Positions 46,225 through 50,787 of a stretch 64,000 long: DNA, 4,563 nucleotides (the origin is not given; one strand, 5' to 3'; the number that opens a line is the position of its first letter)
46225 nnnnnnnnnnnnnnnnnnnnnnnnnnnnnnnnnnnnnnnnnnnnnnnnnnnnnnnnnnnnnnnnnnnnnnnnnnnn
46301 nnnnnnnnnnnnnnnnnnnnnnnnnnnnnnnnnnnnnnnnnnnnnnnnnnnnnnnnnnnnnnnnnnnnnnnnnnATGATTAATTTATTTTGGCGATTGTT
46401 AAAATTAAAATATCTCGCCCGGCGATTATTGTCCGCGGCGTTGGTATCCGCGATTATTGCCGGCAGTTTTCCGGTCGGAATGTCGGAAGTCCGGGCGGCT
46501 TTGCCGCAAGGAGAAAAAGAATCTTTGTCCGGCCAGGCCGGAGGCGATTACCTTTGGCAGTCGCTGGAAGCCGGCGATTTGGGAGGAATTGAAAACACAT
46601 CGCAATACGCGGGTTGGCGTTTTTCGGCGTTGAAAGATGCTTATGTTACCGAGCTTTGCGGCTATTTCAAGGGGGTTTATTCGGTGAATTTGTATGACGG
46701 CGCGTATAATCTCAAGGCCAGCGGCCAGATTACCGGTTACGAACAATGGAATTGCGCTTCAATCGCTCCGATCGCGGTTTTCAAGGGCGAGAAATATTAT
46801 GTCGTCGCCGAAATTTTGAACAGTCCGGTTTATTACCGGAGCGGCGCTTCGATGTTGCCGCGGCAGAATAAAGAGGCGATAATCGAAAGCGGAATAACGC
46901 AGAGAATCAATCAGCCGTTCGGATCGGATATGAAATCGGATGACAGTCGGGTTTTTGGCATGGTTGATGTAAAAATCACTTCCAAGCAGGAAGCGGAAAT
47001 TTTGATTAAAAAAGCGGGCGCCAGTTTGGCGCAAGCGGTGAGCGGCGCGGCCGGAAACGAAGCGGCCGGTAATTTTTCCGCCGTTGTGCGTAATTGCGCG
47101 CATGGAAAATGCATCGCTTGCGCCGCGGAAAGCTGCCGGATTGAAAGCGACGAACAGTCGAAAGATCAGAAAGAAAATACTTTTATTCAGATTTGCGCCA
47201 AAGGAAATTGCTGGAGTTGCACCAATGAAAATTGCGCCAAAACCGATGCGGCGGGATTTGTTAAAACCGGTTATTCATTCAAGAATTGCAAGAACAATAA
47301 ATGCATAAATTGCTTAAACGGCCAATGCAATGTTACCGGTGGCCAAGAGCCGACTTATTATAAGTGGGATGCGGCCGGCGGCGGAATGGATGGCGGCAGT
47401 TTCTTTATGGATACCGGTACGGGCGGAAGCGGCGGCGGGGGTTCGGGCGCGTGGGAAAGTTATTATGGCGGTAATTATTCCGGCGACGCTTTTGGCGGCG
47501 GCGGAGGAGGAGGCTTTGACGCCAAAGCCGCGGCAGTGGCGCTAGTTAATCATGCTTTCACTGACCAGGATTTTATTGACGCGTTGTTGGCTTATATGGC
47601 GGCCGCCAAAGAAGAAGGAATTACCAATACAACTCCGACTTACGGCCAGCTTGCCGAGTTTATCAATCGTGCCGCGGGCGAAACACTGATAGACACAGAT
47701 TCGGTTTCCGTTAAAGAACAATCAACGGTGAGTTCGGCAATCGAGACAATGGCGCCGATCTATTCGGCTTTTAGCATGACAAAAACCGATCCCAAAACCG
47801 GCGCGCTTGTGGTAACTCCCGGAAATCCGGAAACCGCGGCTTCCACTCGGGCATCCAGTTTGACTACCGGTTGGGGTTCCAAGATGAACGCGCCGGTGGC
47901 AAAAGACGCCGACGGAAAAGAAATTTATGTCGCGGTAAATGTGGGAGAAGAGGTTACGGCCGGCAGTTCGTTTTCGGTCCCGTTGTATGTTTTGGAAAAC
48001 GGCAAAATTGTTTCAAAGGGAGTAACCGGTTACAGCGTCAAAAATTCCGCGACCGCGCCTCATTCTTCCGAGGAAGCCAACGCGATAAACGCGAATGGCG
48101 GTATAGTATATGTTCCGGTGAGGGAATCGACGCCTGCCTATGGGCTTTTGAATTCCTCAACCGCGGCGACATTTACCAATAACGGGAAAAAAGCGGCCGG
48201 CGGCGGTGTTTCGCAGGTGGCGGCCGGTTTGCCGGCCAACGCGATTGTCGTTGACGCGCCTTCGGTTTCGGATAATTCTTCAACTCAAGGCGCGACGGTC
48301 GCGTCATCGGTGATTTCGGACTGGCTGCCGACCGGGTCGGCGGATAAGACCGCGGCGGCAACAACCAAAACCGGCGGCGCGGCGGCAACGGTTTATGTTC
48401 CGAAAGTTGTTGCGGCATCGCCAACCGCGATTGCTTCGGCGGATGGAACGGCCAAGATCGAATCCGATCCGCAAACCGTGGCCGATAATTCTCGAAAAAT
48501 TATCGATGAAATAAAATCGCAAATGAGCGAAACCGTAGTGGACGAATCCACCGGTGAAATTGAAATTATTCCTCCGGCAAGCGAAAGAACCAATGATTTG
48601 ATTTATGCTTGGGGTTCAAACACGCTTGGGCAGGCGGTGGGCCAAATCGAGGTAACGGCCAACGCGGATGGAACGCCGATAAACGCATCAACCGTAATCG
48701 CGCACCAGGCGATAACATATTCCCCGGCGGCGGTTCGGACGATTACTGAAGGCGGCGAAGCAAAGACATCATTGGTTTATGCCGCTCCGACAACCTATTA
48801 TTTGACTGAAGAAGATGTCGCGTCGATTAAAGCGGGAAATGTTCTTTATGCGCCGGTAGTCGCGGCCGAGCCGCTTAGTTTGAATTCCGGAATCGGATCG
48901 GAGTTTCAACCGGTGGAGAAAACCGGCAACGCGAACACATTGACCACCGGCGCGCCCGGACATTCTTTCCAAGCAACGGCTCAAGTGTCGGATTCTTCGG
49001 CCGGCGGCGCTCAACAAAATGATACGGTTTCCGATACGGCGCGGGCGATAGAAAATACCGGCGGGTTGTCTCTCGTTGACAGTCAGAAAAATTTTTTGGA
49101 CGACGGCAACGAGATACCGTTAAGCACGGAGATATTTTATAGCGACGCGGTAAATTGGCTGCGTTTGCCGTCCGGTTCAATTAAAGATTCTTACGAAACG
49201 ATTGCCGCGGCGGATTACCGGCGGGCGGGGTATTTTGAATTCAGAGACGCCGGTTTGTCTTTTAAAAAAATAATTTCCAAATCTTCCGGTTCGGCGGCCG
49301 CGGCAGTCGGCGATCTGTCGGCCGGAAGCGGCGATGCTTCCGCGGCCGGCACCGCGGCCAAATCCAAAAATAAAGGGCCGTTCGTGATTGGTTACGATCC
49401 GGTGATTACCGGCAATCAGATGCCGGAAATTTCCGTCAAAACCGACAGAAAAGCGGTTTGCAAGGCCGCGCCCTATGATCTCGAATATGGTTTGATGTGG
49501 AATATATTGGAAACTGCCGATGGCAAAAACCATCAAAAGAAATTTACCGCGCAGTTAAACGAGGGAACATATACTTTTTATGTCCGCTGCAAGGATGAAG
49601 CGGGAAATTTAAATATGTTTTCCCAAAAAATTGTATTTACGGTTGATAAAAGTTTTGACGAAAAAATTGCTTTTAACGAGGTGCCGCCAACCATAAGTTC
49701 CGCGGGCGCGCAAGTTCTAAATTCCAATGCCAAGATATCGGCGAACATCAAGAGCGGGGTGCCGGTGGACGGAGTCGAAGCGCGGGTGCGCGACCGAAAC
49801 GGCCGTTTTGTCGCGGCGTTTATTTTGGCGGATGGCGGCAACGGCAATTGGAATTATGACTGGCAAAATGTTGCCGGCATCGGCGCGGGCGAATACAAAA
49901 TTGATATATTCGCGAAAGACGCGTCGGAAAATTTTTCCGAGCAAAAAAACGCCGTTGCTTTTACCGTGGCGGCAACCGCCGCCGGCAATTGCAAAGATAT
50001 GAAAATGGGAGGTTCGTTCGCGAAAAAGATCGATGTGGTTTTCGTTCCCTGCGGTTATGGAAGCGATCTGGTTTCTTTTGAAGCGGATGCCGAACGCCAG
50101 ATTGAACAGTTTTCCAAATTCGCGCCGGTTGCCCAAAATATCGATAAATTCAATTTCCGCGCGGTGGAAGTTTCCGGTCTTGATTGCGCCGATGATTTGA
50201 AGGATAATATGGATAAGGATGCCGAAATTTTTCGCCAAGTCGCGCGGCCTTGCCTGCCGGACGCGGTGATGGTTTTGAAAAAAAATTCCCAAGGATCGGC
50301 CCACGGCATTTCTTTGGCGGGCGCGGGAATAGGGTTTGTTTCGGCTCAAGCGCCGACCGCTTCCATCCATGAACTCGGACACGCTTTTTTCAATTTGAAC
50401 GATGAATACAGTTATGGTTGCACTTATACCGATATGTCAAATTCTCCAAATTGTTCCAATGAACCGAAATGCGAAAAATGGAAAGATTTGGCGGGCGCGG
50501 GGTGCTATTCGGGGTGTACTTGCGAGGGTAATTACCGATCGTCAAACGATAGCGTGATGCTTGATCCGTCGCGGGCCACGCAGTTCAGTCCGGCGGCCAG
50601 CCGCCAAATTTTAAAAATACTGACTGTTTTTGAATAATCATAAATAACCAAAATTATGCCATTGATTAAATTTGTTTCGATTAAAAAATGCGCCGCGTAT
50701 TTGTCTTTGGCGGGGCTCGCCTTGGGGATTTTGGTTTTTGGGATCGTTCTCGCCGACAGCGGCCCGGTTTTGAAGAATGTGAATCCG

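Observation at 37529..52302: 14.8-kb cluster of five secreted or anchored proteins built from a shared, apparently uncharacterised ~93-aa two-cysteine repeat (16 copies)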

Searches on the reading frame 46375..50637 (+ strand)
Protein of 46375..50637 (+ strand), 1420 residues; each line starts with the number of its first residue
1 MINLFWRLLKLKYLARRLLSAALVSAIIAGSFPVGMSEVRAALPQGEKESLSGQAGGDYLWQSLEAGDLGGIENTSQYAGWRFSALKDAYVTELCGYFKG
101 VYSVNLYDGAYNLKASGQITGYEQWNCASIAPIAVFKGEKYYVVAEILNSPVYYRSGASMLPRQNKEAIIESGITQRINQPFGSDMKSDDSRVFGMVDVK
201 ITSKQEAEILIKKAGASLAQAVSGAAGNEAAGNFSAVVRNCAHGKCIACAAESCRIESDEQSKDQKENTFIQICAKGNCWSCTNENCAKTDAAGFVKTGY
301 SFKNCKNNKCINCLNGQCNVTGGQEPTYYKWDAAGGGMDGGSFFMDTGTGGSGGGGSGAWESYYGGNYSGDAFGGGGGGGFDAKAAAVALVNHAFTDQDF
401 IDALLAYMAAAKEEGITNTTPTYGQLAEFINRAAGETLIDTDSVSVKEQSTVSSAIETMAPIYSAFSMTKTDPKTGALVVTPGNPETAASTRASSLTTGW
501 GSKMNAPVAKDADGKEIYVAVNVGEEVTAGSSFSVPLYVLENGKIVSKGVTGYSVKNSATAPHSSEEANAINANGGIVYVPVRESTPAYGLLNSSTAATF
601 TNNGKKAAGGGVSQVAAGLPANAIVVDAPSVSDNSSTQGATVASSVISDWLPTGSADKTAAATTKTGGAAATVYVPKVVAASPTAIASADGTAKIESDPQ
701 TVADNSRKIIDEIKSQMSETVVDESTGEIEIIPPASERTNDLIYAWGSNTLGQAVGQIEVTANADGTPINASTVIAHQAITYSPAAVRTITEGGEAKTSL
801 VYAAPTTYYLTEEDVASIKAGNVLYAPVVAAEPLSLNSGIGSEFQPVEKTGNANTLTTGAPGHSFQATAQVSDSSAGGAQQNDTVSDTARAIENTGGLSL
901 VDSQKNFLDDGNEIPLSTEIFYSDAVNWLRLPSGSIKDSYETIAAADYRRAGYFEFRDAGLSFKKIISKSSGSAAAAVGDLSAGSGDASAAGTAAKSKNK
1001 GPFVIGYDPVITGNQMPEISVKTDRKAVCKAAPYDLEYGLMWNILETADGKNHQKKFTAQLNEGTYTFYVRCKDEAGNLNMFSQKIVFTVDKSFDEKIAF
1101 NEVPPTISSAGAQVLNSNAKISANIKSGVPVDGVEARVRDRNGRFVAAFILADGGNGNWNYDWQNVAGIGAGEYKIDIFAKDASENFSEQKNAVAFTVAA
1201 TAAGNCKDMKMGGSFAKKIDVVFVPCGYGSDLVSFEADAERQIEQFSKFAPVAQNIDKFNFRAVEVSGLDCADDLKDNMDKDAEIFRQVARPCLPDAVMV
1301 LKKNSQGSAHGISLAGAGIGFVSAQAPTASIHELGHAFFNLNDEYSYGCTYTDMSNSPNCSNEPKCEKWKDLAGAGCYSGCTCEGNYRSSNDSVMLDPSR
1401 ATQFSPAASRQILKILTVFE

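Call 3: search_protein_families(library=pfam, proteins=[window:46375-50637:+], max_evalue=1)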
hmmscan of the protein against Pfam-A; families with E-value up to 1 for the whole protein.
window:46375-50637:+ (1420 aa): 6 families
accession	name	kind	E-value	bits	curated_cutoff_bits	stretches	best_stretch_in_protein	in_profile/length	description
PF09471.16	Peptidase_M64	-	1.2e-09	38.2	26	1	1287-1376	103-200/302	IgA Peptidase M64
PF19077.6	Big_13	-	1.2e-06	29.4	27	1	1011-1091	23-101/102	Bacterial Ig-like domain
PF07495.19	Y_Y_Y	-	1.8e-05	24.9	26.6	1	1060-1090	34-64/65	Y_Y_Y domain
PF23194.1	NOMO_5th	-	0.098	13.5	27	1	1051-1099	37-88/89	NOMO fifth transthyretin-like domain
PF15418.12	DUF4625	-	0.11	13.3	27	1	1052-1087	92-129/131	Domain of unknown function (DUF4625)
PF14524.12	Wzt_C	-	0.11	12.9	30.4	0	1049-1091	80-130/143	Wzt C-terminal domain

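Call 4: search_protein_families(library=ncbifam, proteins=[window:46375-50637:+], max_evalue=1)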
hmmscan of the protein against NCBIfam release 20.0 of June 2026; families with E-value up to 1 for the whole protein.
window:46375-50637:+ (1420 aa): 0 families

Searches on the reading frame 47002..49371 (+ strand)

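Call 53: search_protein_families(library=pfam, proteins=[window:47002-49371:+], max_evalue=10)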
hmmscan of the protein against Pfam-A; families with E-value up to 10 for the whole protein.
window:47002-49371:+ (790 aa): 1 family
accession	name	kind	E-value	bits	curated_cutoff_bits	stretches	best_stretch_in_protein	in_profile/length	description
PF25025.1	EF-Ts_N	-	0.99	9.9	33.2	1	88-98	23-33/60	Elongation factor Ts, mitochondrial, N-terminal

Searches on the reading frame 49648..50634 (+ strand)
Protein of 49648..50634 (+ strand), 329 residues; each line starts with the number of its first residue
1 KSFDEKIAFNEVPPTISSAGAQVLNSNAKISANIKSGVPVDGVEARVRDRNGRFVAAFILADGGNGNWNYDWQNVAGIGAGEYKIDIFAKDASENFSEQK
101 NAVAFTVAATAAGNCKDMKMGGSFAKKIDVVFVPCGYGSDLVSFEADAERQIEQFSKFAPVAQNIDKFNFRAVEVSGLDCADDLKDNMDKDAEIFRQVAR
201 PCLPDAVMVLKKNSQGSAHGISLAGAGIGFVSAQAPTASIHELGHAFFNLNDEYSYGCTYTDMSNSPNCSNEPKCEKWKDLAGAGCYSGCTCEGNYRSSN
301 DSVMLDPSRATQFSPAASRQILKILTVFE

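Call 36: search_solved_structures(query=window:49651-50634:+, max_evalue=1, show_alignments=1)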
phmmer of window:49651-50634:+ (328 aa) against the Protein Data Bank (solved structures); distinct sequences matched with E-value up to 1: 7.
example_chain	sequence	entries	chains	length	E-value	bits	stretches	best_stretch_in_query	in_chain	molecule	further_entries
6xi1_AAA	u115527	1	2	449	0.011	18.4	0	38-90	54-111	Flagellin hook IN motif family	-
9ekk_A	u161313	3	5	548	0.012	18.4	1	233-297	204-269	IgA protease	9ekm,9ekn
9qdh_A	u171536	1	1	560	0.013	18.3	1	233-297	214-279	IgA protease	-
3p1v_A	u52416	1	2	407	0.027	17.2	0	238-261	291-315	Metallo-endopeptidase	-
9i4z_A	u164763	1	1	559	0.085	15.6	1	233-297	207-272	IgA protease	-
9qa6_A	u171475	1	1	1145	0.32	13.7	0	233-297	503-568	IgA protease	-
2z1p_A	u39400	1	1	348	0.98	12.1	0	201-267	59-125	Collagen adhesin protein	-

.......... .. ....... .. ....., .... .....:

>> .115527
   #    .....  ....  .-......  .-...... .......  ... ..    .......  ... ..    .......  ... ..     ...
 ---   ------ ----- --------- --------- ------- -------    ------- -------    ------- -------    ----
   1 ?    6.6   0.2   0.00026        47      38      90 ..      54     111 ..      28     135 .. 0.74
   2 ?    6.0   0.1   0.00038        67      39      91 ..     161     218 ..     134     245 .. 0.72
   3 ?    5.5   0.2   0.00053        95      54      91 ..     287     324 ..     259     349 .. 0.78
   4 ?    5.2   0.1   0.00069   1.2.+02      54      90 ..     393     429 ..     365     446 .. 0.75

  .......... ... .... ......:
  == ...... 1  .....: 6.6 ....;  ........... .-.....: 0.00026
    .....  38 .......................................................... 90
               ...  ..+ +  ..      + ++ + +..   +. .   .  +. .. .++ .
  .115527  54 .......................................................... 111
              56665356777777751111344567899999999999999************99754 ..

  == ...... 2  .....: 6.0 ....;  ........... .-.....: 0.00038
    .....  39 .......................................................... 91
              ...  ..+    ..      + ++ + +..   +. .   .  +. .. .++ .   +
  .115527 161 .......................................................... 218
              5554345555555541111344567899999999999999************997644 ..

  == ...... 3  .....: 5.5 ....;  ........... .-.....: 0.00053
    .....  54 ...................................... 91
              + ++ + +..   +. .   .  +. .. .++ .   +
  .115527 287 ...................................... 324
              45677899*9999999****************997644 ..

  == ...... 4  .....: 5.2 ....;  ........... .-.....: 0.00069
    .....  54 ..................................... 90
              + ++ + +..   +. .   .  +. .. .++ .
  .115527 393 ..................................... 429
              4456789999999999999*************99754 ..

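Call 53: search_protein_families(library=pfam, proteins=[window:49648-50634:+], max_evalue=10)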
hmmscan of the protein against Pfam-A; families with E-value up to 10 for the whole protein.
window:49648-50634:+ (329 aa): 2 families
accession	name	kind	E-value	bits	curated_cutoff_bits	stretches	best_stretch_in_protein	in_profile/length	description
PF09471.16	Peptidase_M64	-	1.7e-11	44.3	26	2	196-285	103-200/302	IgA Peptidase M64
PF13860.13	FlgD_ig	-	0.14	12.6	27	1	28-91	10-77/79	FlgD Ig-like domain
